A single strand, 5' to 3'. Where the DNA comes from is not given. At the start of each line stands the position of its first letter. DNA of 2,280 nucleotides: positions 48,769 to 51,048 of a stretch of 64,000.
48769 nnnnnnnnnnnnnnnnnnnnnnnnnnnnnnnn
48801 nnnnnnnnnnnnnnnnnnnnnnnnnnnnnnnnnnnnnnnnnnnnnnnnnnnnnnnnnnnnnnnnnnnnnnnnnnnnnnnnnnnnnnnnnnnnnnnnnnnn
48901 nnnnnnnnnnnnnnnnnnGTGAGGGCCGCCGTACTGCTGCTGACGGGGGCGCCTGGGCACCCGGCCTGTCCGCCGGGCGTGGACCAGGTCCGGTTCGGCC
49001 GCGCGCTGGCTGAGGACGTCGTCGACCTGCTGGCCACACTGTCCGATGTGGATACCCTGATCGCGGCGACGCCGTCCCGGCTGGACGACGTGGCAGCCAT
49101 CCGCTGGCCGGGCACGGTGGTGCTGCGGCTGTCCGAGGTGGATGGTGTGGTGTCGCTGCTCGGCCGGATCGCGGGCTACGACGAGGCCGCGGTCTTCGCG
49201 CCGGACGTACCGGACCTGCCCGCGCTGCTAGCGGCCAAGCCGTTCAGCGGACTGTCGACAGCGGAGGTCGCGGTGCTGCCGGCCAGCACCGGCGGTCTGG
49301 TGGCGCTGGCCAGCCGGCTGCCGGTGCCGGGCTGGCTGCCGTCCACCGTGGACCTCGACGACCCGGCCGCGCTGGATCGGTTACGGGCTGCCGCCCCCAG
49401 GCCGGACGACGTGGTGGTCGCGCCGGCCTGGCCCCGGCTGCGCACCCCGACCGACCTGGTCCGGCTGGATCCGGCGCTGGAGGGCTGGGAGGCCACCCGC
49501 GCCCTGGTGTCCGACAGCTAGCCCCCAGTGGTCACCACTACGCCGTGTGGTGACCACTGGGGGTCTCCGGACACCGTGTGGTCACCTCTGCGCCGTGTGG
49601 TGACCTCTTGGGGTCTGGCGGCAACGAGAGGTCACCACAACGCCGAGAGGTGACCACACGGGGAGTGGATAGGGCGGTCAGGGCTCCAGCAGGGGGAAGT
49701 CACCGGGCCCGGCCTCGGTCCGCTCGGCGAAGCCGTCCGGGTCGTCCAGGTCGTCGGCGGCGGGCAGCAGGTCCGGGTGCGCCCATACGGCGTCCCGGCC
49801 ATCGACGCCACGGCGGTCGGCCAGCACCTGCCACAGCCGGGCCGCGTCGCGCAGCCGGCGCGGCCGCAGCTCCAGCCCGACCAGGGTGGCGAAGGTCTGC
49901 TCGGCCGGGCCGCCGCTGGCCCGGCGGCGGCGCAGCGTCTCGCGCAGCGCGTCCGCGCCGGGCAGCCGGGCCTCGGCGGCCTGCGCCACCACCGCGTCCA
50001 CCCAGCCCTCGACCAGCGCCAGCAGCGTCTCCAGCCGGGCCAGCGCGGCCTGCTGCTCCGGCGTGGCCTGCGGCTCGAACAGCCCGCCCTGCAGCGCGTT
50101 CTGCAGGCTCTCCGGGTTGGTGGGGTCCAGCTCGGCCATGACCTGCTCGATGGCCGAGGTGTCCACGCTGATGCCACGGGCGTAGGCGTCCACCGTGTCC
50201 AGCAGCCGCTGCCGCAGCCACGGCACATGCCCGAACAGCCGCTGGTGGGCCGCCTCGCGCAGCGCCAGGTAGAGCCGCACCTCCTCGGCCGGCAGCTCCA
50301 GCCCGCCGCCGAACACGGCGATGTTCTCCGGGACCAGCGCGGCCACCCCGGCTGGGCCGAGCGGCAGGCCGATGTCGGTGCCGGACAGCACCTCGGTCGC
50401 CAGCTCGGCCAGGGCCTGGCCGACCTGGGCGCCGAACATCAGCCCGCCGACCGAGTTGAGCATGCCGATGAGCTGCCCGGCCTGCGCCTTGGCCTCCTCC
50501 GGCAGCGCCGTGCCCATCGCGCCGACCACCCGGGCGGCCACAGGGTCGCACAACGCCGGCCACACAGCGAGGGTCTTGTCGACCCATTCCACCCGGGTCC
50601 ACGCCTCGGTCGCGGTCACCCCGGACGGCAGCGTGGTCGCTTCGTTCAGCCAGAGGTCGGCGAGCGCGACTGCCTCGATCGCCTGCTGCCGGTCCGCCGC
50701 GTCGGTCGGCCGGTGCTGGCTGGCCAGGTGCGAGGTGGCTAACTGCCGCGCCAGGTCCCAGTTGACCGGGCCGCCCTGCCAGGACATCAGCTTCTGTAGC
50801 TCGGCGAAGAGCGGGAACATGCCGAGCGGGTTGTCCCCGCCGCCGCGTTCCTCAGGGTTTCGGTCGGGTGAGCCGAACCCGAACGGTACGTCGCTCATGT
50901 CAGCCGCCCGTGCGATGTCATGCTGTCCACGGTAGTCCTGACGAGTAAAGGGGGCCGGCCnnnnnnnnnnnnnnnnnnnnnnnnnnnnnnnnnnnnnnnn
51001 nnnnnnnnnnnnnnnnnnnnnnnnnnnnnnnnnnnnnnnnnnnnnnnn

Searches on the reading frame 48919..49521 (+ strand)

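Call 17: search_protein_families(library=pfam, proteins=[window:48919-49521:+])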
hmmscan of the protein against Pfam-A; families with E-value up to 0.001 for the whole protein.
window:48919-49521:+ (200 aa): 0 families

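Call 58: search_protein_families(library=pfam, proteins=[window:48919-49521:+], max_evalue=0.01)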
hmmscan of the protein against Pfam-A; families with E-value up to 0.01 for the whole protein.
window:48919-49521:+ (200 aa): 1 family
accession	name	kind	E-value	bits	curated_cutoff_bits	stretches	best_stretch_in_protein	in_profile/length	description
PF09837.15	DUF2064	-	0.0074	16.6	25.8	0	84-139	55-111/120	Uncharacterized protein conserved in bacteria (DUF2064)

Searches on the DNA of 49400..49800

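Call 75: search_rna_families(source=window, start=49400, end=49800, threshold=evalue, max_evalue=1)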
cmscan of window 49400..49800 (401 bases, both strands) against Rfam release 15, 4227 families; matches with E-value up to 1: 4.
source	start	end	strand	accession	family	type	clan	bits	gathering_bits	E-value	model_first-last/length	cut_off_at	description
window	49525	49610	-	RF03969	mir-622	Gene; miRNA;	-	23.2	86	0.0089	1-72/72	no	mir-622 microRNA precursor family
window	49567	49668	+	RF03687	mir-2011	Gene; miRNA;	-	21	80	0.13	1-83/83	no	mir-2011 microRNA precursor family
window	49529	49649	+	RF01405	STnc490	Gene; sRNA;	-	15.9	56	0.8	1-124/124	no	STnc490 Hfq binding RNA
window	49507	49574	+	RF00567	SNORD17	Gene; snRNA; snoRNA; CD-box;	-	13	45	0.63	92-157/238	no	Small nucleolar RNA SNORD17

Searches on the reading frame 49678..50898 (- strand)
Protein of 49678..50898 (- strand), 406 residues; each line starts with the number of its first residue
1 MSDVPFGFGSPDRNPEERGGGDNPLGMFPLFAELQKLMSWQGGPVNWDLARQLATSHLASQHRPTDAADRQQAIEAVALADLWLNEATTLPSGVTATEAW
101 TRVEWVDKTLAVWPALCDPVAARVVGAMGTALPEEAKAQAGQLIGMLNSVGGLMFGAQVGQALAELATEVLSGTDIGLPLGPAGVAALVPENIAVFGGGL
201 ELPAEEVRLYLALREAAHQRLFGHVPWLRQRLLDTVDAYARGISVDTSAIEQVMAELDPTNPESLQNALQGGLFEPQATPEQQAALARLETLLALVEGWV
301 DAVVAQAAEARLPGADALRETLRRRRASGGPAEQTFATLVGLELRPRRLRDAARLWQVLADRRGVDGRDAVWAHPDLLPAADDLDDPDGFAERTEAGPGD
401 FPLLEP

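Call 17: search_protein_families(library=pfam, proteins=[window:49678-50898:-])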
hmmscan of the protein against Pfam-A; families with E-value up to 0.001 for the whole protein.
window:49678-50898:- (406 aa): 1 family
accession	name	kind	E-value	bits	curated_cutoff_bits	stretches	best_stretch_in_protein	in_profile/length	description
PF10103.15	Zincin_2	-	1.1e-134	449.5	25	1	45-390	1-343/344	Zincin-like metallopeptidase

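Call 18: find_homologous_proteins(query=window:49678-50898:-, max_evalue=1e-50)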
Query window:49678-50898:- (406 aa): 7998 proteins with E <= 1e-50 among 8000 candidates; the best 120 are listed.
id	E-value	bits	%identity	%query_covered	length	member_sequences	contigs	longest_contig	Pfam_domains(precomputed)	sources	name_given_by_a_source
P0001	1.4e-262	889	100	100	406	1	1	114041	PF10103.16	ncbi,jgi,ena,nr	ncbi:MAG TPA: zinc-dependent metalloprotease [Mycobacteriales bacterium]|nr:zinc-dependent metallopr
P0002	9.0e-212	722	81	100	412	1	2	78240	PF10103.16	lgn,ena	-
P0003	9.7e-211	718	81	100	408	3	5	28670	PF10103.16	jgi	-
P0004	6.5e-210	716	80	100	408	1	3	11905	PF10103.16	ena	-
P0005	3.2e-208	710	79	100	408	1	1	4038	PF10103.16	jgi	jgi:putative hydrolase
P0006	6.8e-208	709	80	100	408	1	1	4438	PF10103.16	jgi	jgi:putative hydrolase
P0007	1.3e-207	708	81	100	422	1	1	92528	PF10103.16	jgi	jgi:putative hydrolase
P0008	6.0e-207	706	80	100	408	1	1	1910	PF10103.16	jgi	jgi:putative hydrolase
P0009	5.5e-205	699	79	99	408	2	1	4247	PF10103.16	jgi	jgi:putative hydrolase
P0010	1.1e-202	692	77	100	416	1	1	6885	PF10103.16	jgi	jgi:putative hydrolase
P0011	3.2e-195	667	77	100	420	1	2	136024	PF10103.16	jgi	jgi:putative hydrolase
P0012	3.6e-190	651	74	100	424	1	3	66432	PF10103.16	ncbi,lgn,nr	ncbi:MAG: zinc-dependent metalloprotease [Actinobacteria bacterium]|nr:zinc-dependent metalloproteas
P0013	6.1e-189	646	75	100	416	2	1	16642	PF10103.16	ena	-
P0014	8.5e-188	643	72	100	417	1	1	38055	PF10103.16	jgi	jgi:putative hydrolase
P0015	1.9e-186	638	73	100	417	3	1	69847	PF10103.16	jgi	jgi:putative hydrolase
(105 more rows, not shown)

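Call 19: find_encoding_contigs(protein=P0001, flank=10000, max_places=3)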
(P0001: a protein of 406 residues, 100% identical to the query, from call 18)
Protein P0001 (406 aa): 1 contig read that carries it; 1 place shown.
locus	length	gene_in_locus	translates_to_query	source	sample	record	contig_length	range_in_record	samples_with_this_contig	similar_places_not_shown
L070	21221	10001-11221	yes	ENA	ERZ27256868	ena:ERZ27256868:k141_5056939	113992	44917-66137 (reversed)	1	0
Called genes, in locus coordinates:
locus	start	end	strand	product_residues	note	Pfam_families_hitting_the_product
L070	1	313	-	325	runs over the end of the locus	-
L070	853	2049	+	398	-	PF00933:Glyco_hydro_3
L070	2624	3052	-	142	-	PF02502:LacAB_rpiB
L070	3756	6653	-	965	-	PF03699:UPF0182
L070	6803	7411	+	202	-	PF28004:PPA1309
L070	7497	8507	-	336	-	PF13180:PDZ_2, PF05362:Lon_C (weak)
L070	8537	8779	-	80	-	-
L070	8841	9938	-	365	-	PF01370:Epimerase, PF01073:3Beta_HSD (weak), PF13460:NAD_binding_10 (weak)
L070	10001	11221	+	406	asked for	PF10103:Zincin_2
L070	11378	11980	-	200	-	-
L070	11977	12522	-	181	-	PF10263:SprT-like (faint), PF01863:YgjP-like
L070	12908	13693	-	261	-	PF00378:ECH_1, PF16113:ECH_2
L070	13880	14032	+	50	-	PF18930:DUF5679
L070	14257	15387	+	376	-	PF00899:ThiF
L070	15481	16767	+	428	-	PF03109:ABC1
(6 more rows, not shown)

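Call 20: find_encoding_contigs(protein=P0002, flank=10000, max_places=3)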
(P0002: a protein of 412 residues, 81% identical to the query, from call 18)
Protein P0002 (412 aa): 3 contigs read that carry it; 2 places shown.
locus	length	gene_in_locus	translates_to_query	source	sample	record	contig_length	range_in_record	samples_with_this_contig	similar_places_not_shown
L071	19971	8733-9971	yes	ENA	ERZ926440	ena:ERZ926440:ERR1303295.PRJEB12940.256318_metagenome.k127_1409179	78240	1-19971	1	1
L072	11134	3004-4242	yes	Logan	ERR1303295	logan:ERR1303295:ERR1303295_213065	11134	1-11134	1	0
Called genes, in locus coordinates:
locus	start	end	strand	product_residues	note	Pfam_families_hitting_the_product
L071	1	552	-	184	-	?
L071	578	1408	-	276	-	PF05729:NACHT (faint)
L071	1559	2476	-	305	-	PF22737:NNH6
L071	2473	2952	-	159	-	PF13676:TIR_2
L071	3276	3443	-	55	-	-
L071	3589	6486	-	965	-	PF03699:UPF0182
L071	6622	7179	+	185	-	PF28004:PPA1309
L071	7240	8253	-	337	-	PF13180:PDZ_2, PF05362:Lon_C (weak)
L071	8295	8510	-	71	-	-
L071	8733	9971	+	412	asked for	PF10103:Zincin_2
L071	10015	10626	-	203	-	-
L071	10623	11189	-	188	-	PF10263:SprT-like (faint), PF01863:YgjP-like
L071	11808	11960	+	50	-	PF18930:DUF5679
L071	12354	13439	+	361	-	PF00899:ThiF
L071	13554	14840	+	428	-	PF03109:ABC1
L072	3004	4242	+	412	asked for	PF10103:Zincin_2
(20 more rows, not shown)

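Call 21: find_encoding_contigs(protein=P0007, flank=10000, max_places=3)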
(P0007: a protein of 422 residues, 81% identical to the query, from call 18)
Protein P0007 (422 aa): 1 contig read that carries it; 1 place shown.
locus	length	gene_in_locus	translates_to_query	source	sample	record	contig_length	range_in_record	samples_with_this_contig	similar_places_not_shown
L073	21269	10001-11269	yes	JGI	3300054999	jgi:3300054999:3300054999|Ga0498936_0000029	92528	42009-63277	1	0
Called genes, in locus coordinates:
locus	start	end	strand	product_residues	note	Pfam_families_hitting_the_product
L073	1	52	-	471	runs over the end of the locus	PF13371:TPR_9 (faint), PF13428:TPR_14 (faint), PF13432:TPR_16 (faint), PF14559:TPR_19 (faint), PF23914:TPR_CcmH_CycH (faint), PF00515:TPR_1 (faint), PF07719:TPR_2 (faint), PF13424:TPR_12 (faint)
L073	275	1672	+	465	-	PF14224:DUF4331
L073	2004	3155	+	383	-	PF01381:HTH_3 (weak), PF06114:Peptidase_M78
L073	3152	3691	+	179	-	PF11848:DUF3368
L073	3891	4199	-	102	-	-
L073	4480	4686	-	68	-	-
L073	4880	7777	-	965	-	PF03699:UPF0182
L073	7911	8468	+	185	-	PF28004:PPA1309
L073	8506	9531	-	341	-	PF13180:PDZ_2, PF05362:Lon_C (weak)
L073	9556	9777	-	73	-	-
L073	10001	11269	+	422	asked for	PF10103:Zincin_2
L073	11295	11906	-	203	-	-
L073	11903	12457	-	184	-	PF10263:SprT-like (weak), PF01863:YgjP-like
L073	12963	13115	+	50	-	PF18930:DUF5679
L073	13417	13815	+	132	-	-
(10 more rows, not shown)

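Call 78: list_cluster_members(proteins=[P0001])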
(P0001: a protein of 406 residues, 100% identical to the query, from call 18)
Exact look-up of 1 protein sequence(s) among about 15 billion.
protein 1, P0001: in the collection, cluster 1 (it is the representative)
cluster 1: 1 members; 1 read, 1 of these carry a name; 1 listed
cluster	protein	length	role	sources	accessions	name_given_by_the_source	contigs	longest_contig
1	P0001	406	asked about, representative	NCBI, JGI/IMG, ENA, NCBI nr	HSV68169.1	MAG TPA: zinc-dependent metalloprotease [Mycobacteriales bacterium] | zinc-dependent metalloprotease [Mycobacteriales bacterium]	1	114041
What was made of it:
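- Tried and rejected: The cluster look-up gave only the NCBI accession HSV68169.1 (call 78).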
